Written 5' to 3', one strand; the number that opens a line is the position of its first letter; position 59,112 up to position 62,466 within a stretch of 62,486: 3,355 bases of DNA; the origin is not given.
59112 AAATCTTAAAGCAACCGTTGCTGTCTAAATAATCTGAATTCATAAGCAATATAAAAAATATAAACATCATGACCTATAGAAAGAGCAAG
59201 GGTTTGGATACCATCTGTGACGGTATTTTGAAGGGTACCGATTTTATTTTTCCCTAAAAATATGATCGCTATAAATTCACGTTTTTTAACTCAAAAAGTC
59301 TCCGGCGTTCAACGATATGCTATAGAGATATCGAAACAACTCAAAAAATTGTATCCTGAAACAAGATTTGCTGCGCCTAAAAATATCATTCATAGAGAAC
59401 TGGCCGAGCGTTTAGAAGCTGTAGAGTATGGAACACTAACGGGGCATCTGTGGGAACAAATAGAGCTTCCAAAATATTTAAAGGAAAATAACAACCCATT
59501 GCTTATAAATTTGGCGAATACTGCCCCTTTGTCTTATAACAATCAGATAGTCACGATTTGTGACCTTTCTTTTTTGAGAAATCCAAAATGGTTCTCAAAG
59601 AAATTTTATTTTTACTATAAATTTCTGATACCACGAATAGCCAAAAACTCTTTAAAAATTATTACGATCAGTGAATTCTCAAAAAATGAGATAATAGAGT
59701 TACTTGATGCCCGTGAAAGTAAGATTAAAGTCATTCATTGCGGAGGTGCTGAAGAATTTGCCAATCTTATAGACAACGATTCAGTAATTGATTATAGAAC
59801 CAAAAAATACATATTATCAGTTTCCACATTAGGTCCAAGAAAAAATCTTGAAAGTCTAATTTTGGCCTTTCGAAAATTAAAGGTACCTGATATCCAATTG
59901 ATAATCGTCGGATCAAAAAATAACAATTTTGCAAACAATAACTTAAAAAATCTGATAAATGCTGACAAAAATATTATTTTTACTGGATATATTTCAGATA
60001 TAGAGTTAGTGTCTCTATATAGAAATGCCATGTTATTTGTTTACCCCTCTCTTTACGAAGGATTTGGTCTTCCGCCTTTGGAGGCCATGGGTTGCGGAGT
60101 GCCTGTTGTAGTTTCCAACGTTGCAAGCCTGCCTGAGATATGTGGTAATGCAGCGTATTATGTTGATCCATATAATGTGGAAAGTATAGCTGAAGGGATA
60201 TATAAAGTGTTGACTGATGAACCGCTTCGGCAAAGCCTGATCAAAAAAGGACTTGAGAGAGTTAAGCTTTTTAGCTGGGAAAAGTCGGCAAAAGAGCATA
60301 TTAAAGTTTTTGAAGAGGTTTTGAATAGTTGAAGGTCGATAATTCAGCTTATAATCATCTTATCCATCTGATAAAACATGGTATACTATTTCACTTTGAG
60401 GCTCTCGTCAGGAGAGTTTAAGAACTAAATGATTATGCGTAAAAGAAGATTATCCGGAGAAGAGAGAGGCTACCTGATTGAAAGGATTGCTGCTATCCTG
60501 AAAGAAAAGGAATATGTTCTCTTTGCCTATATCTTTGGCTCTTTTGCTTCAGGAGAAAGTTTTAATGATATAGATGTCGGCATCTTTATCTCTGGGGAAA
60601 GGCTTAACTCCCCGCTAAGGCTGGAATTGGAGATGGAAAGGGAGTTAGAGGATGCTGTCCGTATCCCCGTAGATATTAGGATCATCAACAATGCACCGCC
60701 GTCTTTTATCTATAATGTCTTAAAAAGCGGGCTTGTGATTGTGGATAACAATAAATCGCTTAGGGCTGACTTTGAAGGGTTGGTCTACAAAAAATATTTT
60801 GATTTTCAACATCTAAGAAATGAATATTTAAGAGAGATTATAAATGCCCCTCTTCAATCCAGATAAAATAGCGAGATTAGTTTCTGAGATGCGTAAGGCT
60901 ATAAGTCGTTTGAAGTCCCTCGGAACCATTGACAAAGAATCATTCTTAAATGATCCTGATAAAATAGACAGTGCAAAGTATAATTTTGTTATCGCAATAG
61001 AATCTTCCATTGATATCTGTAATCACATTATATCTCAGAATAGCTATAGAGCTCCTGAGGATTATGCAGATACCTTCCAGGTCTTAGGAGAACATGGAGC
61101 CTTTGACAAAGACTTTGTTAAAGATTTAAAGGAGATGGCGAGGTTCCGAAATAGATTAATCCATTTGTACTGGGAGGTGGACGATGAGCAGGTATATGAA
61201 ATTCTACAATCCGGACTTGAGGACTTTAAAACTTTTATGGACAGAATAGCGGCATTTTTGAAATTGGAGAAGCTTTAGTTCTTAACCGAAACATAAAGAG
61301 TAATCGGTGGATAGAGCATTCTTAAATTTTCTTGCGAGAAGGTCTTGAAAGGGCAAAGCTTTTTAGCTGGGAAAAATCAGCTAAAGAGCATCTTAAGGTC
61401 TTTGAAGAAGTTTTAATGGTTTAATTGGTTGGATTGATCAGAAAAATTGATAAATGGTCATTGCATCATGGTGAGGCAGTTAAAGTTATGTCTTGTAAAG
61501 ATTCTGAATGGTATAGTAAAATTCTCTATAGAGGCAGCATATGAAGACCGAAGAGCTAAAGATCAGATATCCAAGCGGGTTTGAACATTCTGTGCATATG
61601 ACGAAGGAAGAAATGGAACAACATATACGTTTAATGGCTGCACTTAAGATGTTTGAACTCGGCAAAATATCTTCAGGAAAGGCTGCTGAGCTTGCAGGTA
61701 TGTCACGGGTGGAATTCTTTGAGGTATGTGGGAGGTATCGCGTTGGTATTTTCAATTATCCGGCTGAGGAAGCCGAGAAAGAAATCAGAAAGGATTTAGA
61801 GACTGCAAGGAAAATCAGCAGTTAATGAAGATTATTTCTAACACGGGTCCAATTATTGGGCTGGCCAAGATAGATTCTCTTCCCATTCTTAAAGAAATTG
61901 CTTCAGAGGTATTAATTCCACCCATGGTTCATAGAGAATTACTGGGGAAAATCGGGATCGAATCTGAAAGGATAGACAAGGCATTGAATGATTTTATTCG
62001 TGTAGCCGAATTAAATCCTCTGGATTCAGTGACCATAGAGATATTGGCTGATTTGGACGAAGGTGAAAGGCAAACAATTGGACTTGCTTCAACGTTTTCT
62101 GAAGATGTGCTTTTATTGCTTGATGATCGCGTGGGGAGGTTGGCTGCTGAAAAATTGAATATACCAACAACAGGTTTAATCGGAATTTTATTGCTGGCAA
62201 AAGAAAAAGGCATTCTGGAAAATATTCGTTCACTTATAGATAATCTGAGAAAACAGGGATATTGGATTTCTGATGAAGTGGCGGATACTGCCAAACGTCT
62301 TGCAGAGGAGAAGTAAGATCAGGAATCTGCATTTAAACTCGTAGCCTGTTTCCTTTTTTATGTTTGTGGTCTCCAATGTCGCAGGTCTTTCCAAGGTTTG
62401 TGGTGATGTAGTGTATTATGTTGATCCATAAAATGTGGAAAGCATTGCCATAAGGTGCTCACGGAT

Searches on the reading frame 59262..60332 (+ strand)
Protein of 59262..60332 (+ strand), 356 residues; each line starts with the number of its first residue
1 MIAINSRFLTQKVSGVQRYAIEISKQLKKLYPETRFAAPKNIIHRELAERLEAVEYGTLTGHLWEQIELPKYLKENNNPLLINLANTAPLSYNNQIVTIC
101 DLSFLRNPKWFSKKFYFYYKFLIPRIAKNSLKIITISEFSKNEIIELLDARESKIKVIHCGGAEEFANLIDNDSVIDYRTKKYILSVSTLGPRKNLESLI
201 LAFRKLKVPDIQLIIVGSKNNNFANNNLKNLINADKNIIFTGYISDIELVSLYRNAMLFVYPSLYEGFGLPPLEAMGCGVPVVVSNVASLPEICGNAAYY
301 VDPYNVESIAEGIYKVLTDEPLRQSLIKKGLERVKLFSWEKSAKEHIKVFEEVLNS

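Call 60: search_protein_families(library=pfam, proteins=[window:59262-60332:+], max_evalue=0.001)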
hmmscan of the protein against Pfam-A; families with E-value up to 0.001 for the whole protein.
window:59262-60332:+ (356 aa): 6 families
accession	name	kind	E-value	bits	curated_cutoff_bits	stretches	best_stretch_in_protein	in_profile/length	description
PF00534.26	Glycos_transf_1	-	1.4e-40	139.1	26.4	1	179-331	13-170/172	Glycosyl transferases group 1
PF13692.12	Glyco_trans_1_4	-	1.1e-29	104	27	1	182-319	2-142/142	Glycosyl transferases group 1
PF20706.3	GT4-conflict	-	4.8e-11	42.7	26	1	203-286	221-312/385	Family 4 Glycosyltransferase in conflict systems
PF13439.12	Glyco_transf_4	-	6e-07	30.1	28.5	1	13-161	1-165/170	Glycosyltransferase Family 4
PF13524.12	Glyco_trans_1_2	-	7.4e-07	29.6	25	1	204-335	7-130/144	Glycosyl transferase-like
PF00982.27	Glyco_transf_20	-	0.00063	19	32.5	0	244-335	360-456/473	Glycosyltransferase family 20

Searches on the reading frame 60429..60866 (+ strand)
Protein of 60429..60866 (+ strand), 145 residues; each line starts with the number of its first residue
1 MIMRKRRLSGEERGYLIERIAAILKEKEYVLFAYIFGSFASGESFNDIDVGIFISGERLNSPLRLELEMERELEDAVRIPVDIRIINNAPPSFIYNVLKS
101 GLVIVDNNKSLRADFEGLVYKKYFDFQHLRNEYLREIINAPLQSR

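Call 7: search_protein_families(library=pfam, proteins=[window:60429-60866:+], max_evalue=0.01)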
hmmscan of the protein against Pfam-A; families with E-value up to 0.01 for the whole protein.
window:60429-60866:+ (145 aa): 2 families
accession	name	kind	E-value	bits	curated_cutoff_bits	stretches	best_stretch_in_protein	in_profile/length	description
PF18765.7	Polbeta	-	2.3e-19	69.8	26.9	1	18-109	1-92/93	Polymerase beta, Nucleotidyltransferase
PF01909.29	NTP_transf_2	-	9.3e-09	36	21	1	17-102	1-91/93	Nucleotidyltransferase domain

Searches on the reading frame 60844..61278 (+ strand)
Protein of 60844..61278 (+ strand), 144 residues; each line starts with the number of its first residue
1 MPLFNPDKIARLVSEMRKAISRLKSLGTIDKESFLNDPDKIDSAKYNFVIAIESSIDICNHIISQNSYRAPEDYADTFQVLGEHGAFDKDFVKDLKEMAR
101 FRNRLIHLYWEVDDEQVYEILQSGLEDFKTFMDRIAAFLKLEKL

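Call 7: search_protein_families(library=pfam, proteins=[window:60844-61278:+], max_evalue=0.01)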
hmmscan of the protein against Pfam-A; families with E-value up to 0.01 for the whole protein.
window:60844-61278:+ (144 aa): 3 families
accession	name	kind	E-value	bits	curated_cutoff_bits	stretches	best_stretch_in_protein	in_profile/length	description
PF01934.22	HepT-like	-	6.6e-35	119.9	23.5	1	16-135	1-120/120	Ribonuclease HepT-like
PF20797.2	HepT-like_2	-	0.00036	21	27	1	87-140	54-108/110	HepT-like protein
PF12358.13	DUF3644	-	0.0093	16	27.6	0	89-134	85-132/183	Domain of unknown function (DUF3644)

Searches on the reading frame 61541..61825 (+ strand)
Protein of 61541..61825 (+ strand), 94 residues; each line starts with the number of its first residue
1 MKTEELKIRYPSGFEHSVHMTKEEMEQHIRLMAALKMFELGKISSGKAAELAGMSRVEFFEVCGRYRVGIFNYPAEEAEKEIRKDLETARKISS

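Call 7: search_protein_families(library=pfam, proteins=[window:61541-61825:+], max_evalue=0.01)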
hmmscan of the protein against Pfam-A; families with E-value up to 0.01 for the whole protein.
window:61541-61825:+ (94 aa): 1 family
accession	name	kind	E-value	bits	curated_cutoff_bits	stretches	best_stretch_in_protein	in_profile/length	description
PF03683.19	UPF0175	-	2.5e-22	78.8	27.9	1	12-83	3-74/75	Uncharacterised protein family (UPF0175)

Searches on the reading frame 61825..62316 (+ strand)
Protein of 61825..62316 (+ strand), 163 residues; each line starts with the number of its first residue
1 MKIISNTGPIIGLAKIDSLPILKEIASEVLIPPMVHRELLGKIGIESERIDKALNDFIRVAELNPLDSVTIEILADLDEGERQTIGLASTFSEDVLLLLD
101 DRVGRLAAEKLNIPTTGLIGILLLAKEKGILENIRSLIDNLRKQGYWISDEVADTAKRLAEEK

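Call 7: search_protein_families(library=pfam, proteins=[window:61825-62316:+], max_evalue=0.01)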
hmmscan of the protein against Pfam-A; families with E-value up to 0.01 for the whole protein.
window:61825-62316:+ (163 aa): 1 family
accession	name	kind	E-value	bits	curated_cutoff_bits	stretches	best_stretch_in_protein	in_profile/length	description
PF11848.13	DUF3368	-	7.4e-14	51.8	27.3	1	115-160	1-46/46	Domain of unknown function (DUF3368)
